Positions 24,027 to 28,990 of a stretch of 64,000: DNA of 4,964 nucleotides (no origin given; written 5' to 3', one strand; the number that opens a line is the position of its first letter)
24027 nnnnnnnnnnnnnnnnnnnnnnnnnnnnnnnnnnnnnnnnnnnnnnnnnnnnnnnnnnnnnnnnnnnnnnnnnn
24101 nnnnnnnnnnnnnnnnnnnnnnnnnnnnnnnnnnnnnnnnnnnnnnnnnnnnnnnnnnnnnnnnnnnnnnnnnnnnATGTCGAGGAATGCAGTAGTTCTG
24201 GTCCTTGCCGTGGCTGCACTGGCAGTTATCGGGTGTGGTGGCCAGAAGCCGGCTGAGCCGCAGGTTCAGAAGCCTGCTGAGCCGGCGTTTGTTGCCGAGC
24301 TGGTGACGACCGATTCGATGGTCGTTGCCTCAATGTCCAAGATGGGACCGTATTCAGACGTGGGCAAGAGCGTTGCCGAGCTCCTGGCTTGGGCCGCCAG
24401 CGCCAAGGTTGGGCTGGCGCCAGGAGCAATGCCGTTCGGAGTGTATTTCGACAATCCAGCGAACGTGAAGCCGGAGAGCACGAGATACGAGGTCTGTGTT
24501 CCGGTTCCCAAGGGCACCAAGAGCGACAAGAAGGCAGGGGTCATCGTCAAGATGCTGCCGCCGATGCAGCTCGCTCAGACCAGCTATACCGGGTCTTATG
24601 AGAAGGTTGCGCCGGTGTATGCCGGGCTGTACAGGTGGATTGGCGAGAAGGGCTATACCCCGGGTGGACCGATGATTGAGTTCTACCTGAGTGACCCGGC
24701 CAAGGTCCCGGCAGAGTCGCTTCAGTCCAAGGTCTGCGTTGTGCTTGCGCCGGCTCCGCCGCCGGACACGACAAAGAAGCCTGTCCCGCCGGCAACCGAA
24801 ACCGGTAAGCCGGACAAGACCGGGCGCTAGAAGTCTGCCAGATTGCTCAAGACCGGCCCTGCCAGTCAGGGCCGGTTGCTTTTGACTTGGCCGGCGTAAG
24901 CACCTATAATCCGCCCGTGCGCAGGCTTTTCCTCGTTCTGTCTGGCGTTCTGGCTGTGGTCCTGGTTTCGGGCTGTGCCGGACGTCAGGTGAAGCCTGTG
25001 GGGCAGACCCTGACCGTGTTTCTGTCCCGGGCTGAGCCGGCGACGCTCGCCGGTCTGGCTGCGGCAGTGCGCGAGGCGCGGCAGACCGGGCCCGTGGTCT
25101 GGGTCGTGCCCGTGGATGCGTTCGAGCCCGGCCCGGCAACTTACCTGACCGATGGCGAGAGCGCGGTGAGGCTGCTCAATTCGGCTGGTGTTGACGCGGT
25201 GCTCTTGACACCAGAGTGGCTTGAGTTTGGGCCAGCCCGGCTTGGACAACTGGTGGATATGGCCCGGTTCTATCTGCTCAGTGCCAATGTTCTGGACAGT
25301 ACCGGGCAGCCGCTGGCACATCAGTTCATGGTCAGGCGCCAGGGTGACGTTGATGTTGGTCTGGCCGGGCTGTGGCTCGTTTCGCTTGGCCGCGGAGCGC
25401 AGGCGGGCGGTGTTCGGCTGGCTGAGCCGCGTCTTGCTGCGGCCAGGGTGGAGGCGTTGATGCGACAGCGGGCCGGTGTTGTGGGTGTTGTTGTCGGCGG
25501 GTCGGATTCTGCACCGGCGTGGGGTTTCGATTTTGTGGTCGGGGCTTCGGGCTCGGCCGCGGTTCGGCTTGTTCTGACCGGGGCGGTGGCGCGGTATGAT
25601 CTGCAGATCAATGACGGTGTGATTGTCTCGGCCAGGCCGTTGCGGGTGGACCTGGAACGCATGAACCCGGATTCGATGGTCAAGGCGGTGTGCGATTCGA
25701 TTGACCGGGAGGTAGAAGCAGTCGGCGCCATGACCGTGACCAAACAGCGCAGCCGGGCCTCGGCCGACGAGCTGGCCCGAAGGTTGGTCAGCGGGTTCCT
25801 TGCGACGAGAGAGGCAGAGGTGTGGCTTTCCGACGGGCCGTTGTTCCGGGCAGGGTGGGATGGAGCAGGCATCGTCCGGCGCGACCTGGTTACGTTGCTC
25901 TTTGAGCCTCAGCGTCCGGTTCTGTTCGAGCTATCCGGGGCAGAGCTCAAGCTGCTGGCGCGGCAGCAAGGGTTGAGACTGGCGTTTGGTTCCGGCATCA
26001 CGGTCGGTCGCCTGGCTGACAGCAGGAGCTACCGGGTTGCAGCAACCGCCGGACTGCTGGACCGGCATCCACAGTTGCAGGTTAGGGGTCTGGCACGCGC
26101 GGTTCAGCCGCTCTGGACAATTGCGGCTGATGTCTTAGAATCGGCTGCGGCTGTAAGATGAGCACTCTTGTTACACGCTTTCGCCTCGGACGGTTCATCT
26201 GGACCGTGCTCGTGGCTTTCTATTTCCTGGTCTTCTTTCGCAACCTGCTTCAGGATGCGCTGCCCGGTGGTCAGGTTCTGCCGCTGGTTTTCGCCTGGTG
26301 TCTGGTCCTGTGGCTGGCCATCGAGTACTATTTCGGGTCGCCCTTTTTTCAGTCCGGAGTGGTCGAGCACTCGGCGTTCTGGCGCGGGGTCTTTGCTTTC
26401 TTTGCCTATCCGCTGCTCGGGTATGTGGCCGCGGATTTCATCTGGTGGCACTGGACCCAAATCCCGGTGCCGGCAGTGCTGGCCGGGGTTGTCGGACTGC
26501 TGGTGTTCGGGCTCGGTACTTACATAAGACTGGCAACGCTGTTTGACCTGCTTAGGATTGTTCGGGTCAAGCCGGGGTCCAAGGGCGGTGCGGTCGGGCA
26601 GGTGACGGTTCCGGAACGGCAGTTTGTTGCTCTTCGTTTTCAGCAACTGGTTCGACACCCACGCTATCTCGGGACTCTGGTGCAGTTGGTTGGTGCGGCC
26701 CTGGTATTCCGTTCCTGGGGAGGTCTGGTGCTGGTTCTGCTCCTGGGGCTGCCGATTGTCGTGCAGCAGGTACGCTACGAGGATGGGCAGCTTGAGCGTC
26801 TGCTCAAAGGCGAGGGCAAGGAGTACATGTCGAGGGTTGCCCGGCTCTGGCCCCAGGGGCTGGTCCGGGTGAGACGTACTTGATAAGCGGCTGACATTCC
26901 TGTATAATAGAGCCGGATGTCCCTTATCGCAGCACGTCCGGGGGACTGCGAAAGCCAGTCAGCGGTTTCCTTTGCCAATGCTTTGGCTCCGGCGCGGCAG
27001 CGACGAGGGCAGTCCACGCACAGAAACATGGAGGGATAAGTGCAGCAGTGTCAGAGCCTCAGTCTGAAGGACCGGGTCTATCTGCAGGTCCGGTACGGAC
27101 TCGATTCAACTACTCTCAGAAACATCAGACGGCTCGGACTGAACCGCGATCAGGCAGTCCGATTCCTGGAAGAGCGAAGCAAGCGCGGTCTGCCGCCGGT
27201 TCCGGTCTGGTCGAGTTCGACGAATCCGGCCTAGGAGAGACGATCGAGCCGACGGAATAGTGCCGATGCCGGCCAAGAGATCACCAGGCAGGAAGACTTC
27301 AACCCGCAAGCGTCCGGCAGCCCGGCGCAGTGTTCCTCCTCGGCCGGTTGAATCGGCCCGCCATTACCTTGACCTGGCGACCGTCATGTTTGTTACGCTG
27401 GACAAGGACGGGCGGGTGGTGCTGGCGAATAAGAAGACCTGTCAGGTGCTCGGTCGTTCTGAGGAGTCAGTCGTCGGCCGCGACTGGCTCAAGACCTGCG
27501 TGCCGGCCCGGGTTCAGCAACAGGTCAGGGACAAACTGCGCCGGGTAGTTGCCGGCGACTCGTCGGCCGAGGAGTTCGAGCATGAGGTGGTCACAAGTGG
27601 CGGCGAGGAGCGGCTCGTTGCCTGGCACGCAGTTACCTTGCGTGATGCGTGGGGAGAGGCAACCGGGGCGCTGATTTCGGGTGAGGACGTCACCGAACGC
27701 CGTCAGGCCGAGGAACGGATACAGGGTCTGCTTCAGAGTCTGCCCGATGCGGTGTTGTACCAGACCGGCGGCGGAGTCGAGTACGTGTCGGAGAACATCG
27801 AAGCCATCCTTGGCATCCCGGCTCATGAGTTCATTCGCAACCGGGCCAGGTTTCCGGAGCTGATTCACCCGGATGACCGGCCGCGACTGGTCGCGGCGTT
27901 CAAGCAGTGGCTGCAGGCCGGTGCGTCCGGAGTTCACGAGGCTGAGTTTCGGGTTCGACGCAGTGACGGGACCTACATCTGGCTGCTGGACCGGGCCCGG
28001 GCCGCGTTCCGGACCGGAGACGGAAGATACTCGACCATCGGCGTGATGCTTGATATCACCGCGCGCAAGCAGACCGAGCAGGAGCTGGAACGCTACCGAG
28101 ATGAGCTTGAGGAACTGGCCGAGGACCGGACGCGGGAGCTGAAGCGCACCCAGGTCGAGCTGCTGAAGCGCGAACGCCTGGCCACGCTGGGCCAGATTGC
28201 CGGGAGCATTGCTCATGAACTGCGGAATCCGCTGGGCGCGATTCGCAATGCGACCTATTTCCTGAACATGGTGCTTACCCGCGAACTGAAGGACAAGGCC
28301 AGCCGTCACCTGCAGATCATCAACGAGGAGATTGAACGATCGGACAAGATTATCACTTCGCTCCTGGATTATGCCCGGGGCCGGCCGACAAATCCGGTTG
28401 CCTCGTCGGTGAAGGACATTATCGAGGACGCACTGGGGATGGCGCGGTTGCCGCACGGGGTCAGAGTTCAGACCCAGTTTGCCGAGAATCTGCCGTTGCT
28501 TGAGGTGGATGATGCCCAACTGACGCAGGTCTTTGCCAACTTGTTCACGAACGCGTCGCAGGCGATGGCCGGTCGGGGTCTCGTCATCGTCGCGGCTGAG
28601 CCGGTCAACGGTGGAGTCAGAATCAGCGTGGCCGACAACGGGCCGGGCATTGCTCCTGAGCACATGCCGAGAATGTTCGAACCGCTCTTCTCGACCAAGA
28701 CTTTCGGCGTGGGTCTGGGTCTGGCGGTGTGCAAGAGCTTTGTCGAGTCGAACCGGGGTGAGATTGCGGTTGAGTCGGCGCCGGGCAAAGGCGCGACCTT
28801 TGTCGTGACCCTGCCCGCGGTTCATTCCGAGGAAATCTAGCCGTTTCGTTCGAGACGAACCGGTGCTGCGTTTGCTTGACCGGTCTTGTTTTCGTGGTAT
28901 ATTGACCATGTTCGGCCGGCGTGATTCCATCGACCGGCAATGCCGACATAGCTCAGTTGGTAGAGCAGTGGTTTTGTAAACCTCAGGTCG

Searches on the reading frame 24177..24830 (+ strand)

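Call 47: search_protein_families(library=pfam, proteins=[window:24177-24830:+], max_evalue=0.001)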
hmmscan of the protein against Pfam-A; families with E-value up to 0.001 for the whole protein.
window:24177-24830:+ (217 aa): 1 family
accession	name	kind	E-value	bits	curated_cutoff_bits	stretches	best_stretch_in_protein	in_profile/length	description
PF06445.20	GyrI-like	-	4.5e-26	92.4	26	1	41-188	4-152/155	GyrI-like small molecule binding domain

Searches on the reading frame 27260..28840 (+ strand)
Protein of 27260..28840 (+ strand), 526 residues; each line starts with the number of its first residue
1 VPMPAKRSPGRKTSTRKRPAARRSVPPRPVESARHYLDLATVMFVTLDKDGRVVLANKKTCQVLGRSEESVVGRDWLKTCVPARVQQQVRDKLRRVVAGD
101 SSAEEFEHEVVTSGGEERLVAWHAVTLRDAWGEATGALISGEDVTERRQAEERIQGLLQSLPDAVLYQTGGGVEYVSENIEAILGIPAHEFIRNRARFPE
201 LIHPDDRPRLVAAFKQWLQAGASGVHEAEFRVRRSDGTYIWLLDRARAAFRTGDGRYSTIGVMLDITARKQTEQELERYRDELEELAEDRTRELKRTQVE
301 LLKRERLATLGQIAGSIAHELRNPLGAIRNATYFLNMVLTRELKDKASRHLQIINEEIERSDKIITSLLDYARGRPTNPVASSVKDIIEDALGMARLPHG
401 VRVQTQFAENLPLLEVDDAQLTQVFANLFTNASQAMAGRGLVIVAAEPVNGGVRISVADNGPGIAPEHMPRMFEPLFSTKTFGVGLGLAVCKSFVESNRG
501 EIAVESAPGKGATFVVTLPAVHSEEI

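Call 46: search_protein_families(library=pfam, proteins=[window:27260-28840:+], max_evalue=0.001)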
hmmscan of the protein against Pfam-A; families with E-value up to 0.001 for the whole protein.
window:27260-28840:+ (526 aa): 7 families
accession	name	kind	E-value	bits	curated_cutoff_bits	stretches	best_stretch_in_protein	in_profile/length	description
PF08447.18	PAS_3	-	3.7e-28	98.1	25.6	2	174-262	2-88/89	PAS fold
PF02518.31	HATPase_c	-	1e-25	90.8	26.4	1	417-520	2-109/111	Histidine kinase-, DNA gyrase B-, and HSP90-like ATPase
PF08448.16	PAS_4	-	1.3e-24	87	23.1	1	38-149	2-110/110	PAS fold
PF00989.32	PAS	-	1.1e-19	70.9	22.6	2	35-144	5-113/113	PAS fold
PF13426.13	PAS_9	-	5.4e-19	68.8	27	2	43-146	3-103/103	PAS domain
PF00512.31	HisKA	-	1e-11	45.1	26.9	1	310-374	2-63/66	His Kinase A (phospho-acceptor) domain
PF13188.13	PAS_8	-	1.5e-07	31.5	21.8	0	152-200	1-52/65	PAS domain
